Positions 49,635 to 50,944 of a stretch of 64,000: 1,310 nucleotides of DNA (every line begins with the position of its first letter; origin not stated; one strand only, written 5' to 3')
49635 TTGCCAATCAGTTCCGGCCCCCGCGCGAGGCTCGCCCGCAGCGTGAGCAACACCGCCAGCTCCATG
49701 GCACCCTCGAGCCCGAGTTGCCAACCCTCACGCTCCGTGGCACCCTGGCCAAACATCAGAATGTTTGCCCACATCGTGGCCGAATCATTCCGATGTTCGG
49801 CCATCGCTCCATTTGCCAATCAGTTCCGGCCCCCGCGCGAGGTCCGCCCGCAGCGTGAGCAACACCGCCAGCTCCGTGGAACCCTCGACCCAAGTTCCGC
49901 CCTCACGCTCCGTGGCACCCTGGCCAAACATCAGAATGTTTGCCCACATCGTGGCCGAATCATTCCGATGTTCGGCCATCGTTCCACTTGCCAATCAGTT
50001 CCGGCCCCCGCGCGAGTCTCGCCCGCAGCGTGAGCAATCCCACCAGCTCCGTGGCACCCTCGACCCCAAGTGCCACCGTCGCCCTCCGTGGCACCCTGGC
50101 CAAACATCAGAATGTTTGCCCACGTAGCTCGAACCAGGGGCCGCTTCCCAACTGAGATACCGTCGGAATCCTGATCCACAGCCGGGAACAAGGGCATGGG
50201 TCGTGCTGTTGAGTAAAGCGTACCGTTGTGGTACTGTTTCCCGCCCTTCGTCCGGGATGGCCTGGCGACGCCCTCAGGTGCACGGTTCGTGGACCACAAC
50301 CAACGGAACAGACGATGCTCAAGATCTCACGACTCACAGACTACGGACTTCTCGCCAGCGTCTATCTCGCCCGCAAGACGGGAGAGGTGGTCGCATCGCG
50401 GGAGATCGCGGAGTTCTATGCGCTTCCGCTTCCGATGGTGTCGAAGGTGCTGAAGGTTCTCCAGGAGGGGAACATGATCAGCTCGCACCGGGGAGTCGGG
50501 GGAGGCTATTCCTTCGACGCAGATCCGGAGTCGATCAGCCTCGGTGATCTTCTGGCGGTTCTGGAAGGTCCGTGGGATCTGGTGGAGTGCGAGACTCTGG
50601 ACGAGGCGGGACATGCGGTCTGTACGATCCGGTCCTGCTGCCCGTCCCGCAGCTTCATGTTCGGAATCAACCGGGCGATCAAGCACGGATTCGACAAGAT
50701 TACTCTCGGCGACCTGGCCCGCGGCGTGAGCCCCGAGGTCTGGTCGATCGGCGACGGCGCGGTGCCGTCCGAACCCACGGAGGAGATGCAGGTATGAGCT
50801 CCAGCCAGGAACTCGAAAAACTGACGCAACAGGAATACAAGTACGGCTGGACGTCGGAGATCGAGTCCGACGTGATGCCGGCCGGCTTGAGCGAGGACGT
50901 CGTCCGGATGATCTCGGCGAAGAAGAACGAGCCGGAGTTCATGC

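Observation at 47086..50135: ~175-nt tandem array between the efflux and suf operons carrying a reiterated small minus-strand ORF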

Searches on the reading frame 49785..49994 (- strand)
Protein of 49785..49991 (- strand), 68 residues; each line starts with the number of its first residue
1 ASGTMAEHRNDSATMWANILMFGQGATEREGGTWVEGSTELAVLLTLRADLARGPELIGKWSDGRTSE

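Call 10: search_protein_families(library=pfam, proteins=[window:49785-49991:-], max_evalue=0.01)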
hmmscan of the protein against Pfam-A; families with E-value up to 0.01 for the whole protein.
window:49785-49991:- (68 aa): 0 families

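Call 12: find_homologous_proteins(query=window:49788-49994:-, max_evalue=0.01)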
Query seq(69 aa) (69 aa): 4 proteins with E <= 0.01 among 4 candidates.
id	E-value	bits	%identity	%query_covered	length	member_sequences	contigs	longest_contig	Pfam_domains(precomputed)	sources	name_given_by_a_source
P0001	1.5e-27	112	100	78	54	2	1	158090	-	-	-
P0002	2.9e-20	89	85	77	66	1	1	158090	-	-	-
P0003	9.0e-20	87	84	78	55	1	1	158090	-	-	-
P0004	1.1e-12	65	81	61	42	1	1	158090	-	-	-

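Call 37: search_protein_representatives(protein=window:49785-49991:-)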
Query: 68 residues. Proteins with E-value up to 0.001 (for the whole library): 3; up to 1e-10: 2; up to 1e-30: 1. The best 3 are listed.
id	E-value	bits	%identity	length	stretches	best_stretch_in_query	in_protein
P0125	3.8e-57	203.7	67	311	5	2-54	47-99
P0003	2.7e-20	87.4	87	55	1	15-68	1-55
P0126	2.7e-04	37.0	36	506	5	39-67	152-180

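Call 40: find_encoding_contigs(protein=P0125, flank=10000, max_places=10)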
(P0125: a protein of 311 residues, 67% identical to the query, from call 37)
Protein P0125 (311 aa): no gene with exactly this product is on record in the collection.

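Call 41: list_cluster_members(proteins=[P0125, P0126])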
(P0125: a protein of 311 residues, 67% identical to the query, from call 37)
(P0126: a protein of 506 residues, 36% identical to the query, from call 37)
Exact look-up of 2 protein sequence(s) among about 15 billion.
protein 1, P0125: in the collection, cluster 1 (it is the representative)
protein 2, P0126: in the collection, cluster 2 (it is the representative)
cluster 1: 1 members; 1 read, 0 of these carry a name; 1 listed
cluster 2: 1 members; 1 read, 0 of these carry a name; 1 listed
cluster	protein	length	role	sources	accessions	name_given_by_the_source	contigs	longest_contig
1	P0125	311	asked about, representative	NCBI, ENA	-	-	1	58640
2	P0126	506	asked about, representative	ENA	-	-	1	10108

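Call 44: find_homologous_proteins(query=P0125, max_evalue=0.01)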
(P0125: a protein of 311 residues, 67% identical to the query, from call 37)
Query P0125 (311 aa): 1 proteins with E <= 0.01 among 8000 candidates.
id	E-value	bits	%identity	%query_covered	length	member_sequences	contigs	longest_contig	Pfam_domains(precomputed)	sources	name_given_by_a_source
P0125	8.2e-207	704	100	100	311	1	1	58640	-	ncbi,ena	-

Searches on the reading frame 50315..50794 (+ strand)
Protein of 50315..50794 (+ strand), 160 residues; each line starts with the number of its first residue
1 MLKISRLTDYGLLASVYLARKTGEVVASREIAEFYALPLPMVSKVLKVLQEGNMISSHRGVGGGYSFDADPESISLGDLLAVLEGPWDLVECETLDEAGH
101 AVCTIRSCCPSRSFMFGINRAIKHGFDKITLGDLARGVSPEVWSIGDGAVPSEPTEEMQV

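Call 9: find_encoding_contigs(protein=window:50315-50794:+, flank=10000, max_places=10)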
Protein window:50315-50794:+ (160 aa): no gene with exactly this product is on record in the collection.

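Call 10: search_protein_families(library=pfam, proteins=[window:50315-50794:+], max_evalue=0.01)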
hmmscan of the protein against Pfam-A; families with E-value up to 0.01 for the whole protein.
window:50315-50794:+ (160 aa): 1 family
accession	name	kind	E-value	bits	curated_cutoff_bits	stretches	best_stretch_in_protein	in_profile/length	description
PF02082.26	Rrf2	-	1.3e-26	93.7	30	1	4-136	1-131/132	Iron-dependent Transcriptional regulator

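Call 17: find_homologous_proteins(query=window:50315-50794:+, max_evalue=1e-20)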
Query window:50315-50794:+ (160 aa): 940 proteins with E <= 1e-20 among 1078 candidates; the best 120 are listed.
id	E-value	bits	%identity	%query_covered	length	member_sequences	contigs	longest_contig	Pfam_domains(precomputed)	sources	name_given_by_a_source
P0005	5.0e-101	353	100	100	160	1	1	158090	PF02082.27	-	-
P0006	3.1e-69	250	72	99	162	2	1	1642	PF02082.27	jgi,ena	-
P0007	4.5e-69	249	76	92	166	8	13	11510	PF02082.27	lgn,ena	-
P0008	5.0e-69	249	77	92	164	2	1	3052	PF02082.27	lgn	-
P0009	3.8e-68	246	77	89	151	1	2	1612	PF02082.27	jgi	-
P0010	3.9e-68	246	72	99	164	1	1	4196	PF02082.27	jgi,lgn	-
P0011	6.4e-68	246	78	88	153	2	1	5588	PF02082.27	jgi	-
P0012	1.3e-67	245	70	99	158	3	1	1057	PF02082.27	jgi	jgi:Rrf2 family protein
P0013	2.5e-67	244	70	99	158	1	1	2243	PF02082.27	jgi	jgi:Rrf2 family protein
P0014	2.7e-67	244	75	89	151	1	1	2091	PF02082.27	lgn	-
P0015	5.8e-67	243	76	91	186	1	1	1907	PF02082.27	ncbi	-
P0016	6.9e-67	242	76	88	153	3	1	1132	PF02082.27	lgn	-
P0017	7.3e-67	242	72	98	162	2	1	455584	PF02082.27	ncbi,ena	-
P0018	9.2e-67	242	74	90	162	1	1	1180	PF02082.27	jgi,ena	-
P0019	1.9e-66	241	75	89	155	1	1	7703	PF02082.27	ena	-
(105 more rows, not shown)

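Call 19: find_encoding_contigs(protein=P0017, flank=10000, max_places=2)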
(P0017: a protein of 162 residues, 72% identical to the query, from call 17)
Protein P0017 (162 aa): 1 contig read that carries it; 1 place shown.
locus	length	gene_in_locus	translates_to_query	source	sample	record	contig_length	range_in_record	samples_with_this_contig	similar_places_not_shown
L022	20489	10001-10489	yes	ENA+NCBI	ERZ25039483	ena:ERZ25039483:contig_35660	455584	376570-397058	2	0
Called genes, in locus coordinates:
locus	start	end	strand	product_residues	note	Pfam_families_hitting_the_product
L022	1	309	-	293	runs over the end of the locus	PF00515:TPR_1 (faint), PF07719:TPR_2 (faint), PF13181:TPR_8 (faint), PF13414:TPR_11 (weak), PF13432:TPR_16 (weak), PF14559:TPR_19 (weak)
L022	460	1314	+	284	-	PF00392:GntR, PF00155:Aminotran_1_2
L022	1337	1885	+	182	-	PF00155:Aminotran_1_2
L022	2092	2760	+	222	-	PF01243:PNPOx_N (weak), PF12900:Pyridox_ox_2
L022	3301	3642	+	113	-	PF17269:DUF5335 (weak)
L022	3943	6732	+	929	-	PF13492:GAF_3 (weak), PF00512:HisKA, PF02518:HATPase_c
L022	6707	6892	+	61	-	PF00072:Response_reg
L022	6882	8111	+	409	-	PF00072:Response_reg, PF20030:bpMoxR (weak), PF00158:Sigma54_activat, PF14532:Sigma54_activ_2, PF07728:AAA_5, PF25601:AAA_lid_14, PF02954:HTH_8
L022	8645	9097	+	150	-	PF14539:DUF4442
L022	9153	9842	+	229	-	-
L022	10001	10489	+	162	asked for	PF02082:Rrf2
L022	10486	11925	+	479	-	PF19295:SufBD_N, PF01458:SUFBD_core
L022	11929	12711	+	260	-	PF00005:ABC_tran, PF02463:SMC_N (faint)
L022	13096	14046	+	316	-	PF01458:SUFBD_core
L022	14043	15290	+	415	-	PF00266:Aminotran_5, PF01041:DegT_DnrJ_EryC1, PF01053:Cys_Met_Meta_PP (faint), PF01212:Beta_elim_lyase (weak)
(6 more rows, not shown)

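Call 20: find_encoding_contigs(protein=P0007, flank=10000, max_places=3)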
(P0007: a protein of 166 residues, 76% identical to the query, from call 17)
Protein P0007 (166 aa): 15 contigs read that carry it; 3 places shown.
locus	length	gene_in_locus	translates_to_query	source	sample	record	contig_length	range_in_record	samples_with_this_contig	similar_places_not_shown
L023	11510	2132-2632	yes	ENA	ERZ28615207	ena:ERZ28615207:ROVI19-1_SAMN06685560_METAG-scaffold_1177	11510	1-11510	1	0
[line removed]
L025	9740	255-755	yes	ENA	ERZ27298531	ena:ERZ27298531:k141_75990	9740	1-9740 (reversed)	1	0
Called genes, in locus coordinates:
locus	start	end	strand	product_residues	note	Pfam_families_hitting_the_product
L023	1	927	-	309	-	?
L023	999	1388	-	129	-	PF01850:PIN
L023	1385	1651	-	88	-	PF02604:PhdYeFM_antitox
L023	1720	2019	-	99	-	-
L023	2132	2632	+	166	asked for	PF02082:Rrf2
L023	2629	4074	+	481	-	PF19295:SufBD_N, PF01458:SUFBD_core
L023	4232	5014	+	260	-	PF00005:ABC_tran, PF02463:SMC_N (faint), PF13238:AAA_18 (faint)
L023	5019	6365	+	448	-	PF19295:SufBD_N, PF01458:SUFBD_core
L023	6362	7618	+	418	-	PF00155:Aminotran_1_2, PF00266:Aminotran_5, PF01041:DegT_DnrJ_EryC1 (weak), PF01053:Cys_Met_Meta_PP (weak)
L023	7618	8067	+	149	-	PF01592:NifU_N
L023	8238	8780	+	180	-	PF01883:FeS_assembly_P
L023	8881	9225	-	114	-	-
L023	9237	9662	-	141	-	PF09685:MamF_MmsF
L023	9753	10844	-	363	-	PF01820:Dala_Dala_lig_N, PF02786:CPSase_L_D2 (weak), PF02222:ATP-grasp (weak), PF07478:Dala_Dala_lig_C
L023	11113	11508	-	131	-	?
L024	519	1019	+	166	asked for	PF02082:Rrf2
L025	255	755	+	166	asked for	PF02082:Rrf2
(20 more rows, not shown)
